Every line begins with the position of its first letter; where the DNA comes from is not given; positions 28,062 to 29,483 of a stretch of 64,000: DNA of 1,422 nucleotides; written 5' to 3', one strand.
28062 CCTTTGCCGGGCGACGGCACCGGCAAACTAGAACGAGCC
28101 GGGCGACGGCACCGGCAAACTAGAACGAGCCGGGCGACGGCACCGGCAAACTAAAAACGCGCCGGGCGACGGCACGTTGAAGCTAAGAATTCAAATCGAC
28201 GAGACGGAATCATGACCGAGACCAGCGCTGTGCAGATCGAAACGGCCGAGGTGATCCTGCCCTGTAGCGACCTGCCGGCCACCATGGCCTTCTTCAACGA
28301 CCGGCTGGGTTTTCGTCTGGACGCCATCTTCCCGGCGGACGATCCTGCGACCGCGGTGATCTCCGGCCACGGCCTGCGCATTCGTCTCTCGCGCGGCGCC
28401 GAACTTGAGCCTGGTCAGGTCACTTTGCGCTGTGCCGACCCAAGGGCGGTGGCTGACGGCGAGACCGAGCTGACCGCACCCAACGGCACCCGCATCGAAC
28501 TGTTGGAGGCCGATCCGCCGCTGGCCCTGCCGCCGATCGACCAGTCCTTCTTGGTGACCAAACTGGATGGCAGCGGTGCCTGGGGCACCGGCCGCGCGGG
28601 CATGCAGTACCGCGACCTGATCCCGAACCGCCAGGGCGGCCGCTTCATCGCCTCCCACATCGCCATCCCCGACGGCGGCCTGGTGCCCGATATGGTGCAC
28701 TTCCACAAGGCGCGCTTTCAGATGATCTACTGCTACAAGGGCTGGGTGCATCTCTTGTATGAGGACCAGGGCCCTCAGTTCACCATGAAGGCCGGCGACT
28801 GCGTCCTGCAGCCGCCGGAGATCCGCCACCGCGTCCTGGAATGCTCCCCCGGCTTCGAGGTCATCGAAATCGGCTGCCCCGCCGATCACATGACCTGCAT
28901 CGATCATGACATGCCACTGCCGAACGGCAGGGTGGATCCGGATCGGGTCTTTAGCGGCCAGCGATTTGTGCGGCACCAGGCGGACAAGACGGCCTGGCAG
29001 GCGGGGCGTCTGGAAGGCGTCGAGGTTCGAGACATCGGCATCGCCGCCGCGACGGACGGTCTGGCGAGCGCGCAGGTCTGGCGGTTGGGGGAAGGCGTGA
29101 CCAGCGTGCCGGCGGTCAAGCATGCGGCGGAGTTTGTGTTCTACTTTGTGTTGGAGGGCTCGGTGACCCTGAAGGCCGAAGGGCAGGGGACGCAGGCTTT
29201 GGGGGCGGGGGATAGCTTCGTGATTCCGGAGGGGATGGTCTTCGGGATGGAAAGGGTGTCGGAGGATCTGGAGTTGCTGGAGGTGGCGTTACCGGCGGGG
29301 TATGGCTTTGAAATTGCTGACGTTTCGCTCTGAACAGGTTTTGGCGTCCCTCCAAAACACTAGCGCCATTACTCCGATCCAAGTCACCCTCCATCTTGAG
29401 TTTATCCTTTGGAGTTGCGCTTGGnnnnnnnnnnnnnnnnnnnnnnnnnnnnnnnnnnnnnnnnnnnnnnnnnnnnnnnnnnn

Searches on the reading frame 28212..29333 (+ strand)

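Call 16: search_protein_families(library=pfam, proteins=[window:28212-29333:+], max_evalue=0.001)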
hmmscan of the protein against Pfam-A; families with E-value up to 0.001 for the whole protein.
window:28212-29333:+ (373 aa): 5 families
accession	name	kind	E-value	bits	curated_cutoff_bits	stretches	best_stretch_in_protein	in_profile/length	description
PF07883.17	Cupin_2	-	9.6e-17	60.9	27.2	2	290-358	3-69/70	Cupin domain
PF05899.18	Cupin_3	-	5.6e-11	42.4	23.5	1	283-343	5-61/74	EutQ-like cupin domain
PF02311.25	AraC_binding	-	1.2e-07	32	21.1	0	306-352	22-68/135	AraC-like ligand binding domain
PF21621.3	MPI_cupin_dom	-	0.00015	22.1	27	0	302-341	24-62/79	Mannose-6-phosphate isomerase, cupin domain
PF12852.13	Cupin_6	-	0.00033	20.9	26.7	0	306-348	34-76/183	Cupin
